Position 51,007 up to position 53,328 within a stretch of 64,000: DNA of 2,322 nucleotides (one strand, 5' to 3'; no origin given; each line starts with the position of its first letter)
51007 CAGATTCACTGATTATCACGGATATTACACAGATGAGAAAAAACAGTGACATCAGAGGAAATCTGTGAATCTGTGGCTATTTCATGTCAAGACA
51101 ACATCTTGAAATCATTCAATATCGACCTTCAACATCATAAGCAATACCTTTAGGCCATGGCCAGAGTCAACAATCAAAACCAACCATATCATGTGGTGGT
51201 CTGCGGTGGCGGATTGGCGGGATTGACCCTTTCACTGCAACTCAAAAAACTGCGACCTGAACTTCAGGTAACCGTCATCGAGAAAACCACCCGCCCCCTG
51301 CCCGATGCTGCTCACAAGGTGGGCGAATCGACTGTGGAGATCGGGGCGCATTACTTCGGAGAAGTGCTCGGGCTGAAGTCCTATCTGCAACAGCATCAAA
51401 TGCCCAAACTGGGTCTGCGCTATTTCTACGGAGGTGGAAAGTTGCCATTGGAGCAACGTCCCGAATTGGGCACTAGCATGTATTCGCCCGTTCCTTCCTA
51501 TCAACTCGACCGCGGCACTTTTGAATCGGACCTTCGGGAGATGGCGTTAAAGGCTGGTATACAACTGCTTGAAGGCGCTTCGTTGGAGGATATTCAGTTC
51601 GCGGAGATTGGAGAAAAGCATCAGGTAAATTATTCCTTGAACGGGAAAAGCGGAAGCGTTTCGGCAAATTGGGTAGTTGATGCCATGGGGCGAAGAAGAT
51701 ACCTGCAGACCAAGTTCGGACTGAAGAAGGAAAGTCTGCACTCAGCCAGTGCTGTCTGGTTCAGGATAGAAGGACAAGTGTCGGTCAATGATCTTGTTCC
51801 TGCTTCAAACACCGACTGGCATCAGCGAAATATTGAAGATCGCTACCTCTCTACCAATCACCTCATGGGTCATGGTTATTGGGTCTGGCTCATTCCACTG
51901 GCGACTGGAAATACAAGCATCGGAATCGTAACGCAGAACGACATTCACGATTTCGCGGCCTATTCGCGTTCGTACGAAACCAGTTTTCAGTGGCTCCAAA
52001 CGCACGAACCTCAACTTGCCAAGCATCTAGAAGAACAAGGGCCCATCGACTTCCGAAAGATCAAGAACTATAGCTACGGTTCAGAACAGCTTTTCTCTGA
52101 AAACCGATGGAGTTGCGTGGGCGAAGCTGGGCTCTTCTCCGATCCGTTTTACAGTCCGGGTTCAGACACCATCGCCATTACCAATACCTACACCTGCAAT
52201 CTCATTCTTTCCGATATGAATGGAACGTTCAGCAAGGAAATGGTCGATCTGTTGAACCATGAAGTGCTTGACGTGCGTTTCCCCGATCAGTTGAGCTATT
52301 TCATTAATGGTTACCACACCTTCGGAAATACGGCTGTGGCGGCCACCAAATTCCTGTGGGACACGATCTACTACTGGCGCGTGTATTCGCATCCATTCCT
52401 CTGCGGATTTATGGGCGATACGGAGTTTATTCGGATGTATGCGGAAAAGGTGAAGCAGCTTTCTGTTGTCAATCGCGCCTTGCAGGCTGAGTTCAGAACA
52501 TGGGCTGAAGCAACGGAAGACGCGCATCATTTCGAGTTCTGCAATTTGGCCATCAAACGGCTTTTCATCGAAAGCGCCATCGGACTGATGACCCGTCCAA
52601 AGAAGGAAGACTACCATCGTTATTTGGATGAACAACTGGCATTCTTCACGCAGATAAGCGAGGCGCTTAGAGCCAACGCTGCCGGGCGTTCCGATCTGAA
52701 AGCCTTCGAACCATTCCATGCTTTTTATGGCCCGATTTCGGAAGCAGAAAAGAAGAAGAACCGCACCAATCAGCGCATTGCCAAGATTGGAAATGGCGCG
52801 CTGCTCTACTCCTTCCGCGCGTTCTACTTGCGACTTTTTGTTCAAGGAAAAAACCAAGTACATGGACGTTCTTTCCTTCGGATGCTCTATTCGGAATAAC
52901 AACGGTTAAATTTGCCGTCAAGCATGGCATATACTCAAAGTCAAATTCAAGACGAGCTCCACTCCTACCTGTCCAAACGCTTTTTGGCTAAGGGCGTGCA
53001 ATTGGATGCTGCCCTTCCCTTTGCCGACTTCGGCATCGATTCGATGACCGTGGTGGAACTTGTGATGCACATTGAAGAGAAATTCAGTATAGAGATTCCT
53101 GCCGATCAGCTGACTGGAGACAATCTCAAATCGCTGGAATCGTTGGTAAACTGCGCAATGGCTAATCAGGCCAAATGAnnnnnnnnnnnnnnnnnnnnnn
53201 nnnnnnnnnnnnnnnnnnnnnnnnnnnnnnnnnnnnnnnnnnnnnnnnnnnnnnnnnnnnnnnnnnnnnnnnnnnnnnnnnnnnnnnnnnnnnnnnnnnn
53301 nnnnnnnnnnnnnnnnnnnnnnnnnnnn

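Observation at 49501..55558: A loader-less halogenase-ACP-HHxxxD acyltransferase operon convergent with a sulfotransferase: candidate halogenated or sulfated lipid pathway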

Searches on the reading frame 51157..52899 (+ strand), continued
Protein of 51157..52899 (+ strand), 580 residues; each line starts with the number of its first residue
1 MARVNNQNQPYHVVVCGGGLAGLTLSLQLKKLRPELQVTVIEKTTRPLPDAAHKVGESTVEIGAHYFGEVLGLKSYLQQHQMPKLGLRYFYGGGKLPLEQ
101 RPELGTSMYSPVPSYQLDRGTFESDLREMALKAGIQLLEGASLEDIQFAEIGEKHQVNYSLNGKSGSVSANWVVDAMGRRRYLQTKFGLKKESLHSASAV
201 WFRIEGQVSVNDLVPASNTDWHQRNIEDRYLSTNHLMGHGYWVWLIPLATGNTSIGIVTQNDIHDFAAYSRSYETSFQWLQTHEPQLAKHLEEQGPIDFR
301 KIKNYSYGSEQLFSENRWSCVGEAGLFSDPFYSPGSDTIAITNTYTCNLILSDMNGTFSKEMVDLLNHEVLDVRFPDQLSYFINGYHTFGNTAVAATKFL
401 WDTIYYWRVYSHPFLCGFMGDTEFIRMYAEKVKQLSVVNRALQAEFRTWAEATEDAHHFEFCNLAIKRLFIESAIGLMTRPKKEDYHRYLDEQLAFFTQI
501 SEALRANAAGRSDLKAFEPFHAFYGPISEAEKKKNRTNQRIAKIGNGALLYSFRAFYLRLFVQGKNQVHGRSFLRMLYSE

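Call 88: fold_search(model_id=the predicted structure, library=pdb)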
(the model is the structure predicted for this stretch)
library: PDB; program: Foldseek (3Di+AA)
matches with E <= 10: 1852; with E <= 0.001: 1147
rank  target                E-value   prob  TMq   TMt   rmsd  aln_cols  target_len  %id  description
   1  6bzq_A                9.1e-26  1.00  0.63  0.72   4.3       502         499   18  Crystal structure of halogenase PltM in complex with FAD (released 2019-03-20)
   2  6bzt_A                1.3e-25  1.00  0.62  0.71   4.4       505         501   18  Crystal structure of halogenase PltM L111Y mutant in complex with FAD (released 2019-03-20)
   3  5dbj_D                1.5e-25  1.00  0.55  0.71   8.3       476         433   21  Crystal structure of halogenase PltA (released 2015-10-07)
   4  6bzn_B                2.3e-25  1.00  0.63  0.72   6.3       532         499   18  Crystal structure of halogenase PltM (released 2019-03-20)
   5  6bzn_D                3.0e-25  1.00  0.61  0.71   4.5       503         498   18  Crystal structure of halogenase PltM (released 2019-03-20)
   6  6bza_A                3.5e-25  1.00  0.63  0.72   4.3       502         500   18  Crystal structure of halogenase PltM in complex with phloroglucinol and FAD (released 2019-03-20)
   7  6bza_C                3.9e-25  1.00  0.63  0.72   4.3       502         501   18  Crystal structure of halogenase PltM in complex with phloroglucinol and FAD (released 2019-03-20)
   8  3nix_A                4.3e-25  1.00  0.53  0.74   7.8       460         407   19  Crystal structure of flavoprotein/dehydrogenase from Cytophaga hutchinsonii. Northeast Structural Genomics Consortium  (released 2010-06-30)
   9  3nix_E                6.6e-25  1.00  0.54  0.75   7.5       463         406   18  Crystal structure of flavoprotein/dehydrogenase from Cytophaga hutchinsonii. Northeast Structural Genomics Consortium  (released 2010-06-30)
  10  3nix_C                7.7e-25  1.00  0.54  0.76   7.6       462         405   19  Crystal structure of flavoprotein/dehydrogenase from Cytophaga hutchinsonii. Northeast Structural Genomics Consortium  (released 2010-06-30)
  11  3nix_D                1.4e-24  1.00  0.54  0.76   7.6       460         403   19  Crystal structure of flavoprotein/dehydrogenase from Cytophaga hutchinsonii. Northeast Structural Genomics Consortium  (released 2010-06-30)
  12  6bzz_D                1.7e-24  1.00  0.61  0.70   4.4       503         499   17  Crystal structure of halogenase PltM in complex with partially bound FAD (released 2019-03-20)
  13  7xgb_A                2.2e-24  1.00  0.62  0.66   5.5       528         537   18  Crystal structure of the ctcP from Streptomyces aureofaciens (released 2022-07-20)
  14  7xgb_C                2.5e-24  1.00  0.62  0.66   5.5       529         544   18  Crystal structure of the ctcP from Streptomyces aureofaciens (released 2022-07-20)
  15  7xgb_B                3.1e-24  1.00  0.62  0.67   5.5       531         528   18  Crystal structure of the ctcP from Streptomyces aureofaciens (released 2022-07-20)
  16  3nix_F                3.3e-24  1.00  0.52  0.74   8.0       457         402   19  Crystal structure of flavoprotein/dehydrogenase from Cytophaga hutchinsonii. Northeast Structural Genomics Consortium  (released 2010-06-30)
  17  3nix_B                3.8e-24  1.00  0.53  0.75   7.8       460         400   19  Crystal structure of flavoprotein/dehydrogenase from Cytophaga hutchinsonii. Northeast Structural Genomics Consortium  (released 2010-06-30)
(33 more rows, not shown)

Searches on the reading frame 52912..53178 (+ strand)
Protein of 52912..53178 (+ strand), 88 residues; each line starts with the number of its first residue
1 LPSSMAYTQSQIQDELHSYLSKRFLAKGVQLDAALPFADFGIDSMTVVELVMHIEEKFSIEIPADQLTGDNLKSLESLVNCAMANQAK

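Call 3: search_protein_families(library=pfam, proteins=[window:52912-53178:+], max_evalue=0.01)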
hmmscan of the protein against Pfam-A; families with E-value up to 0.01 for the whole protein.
window:52912-53178:+ (88 aa): 2 families
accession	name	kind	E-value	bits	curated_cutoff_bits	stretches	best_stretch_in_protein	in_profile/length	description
PF00550.31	PP-binding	-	1.1e-10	42.1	20.8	1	29-79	16-64/67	Phosphopantetheine attachment site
PF23297.2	ACP_SdgA_C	-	1.3e-05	25.6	27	1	8-85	7-85/95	Highly reducing polyketide synthase sdgA, C-terminal ACP domain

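Call 4: search_protein_families(library=ncbifam, proteins=[window:52912-53178:+], max_evalue=0.01)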
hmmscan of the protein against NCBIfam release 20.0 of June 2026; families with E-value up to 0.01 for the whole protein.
window:52912-53178:+ (88 aa): 18 families
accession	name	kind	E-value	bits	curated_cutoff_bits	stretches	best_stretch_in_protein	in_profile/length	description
TIGR00517.1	acyl_carrier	equivalog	1.3e-09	37.8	70.45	1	36-80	29-71/77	acyl carrier protein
NF058660.1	cispen_ACP_AmcB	equivalog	3.4e-09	36.7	80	1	27-80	21-73/80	cispentacin biosynthesis acyl carrier protein AmcB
NF002148.0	PRK00982.1-2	subfamily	8.8e-09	35.1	71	1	29-68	24-62/79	acyl carrier protein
NF002151.0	PRK00982.1-5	equivalog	2e-08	34.3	92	1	37-67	30-60/78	acyl carrier protein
NF002150.0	PRK00982.1-4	subfamily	1e-07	32.1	66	1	9-80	3-73/80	acyl carrier protein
NF002149.0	PRK00982.1-3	equivalog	2.2e-07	30.7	106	1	37-66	30-59/78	acyl carrier protein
NF002147.0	PRK00982.1-1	equivalog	2.7e-07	30.3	84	1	38-82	35-77/83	acyl carrier protein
NF005480.0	PRK07081.1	equivalog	6.2e-07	29.3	72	1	40-81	31-72/83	acyl carrier protein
NF009104.0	PRK12449.1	equivalog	7.8e-07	28.9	70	1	38-80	33-73/80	acyl carrier protein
NF052616.1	ACP_for_OlsHI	equivalog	1.1e-05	25.7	130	1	11-80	3-75/83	ornithine lipid biosynthesis acyl carrier protein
NF005798.0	PRK07639.1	equivalog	1.5e-05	25.3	100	1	38-81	34-77/91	petrobactin biosynthesis protein AsbD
NF040636.1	AcpM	exception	3.2e-05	23.8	146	1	38-69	33-64/93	meromycolate extension acyl carrier protein AcpM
NF003464.0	PRK05087.1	equivalog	3.5e-05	23.7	68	1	42-74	34-66/78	D-alanine--poly(phosphoribitol) ligase subunit DltC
TIGR04069.1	ocin_ACP_rel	hypoth_equivalog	0.00019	21.8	70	1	39-80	34-75/77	peptide maturation system acyl carrier-related protein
NF003757.0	PRK05350.1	equivalog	0.00026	21.1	65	1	8-66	3-62/83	acyl carrier protein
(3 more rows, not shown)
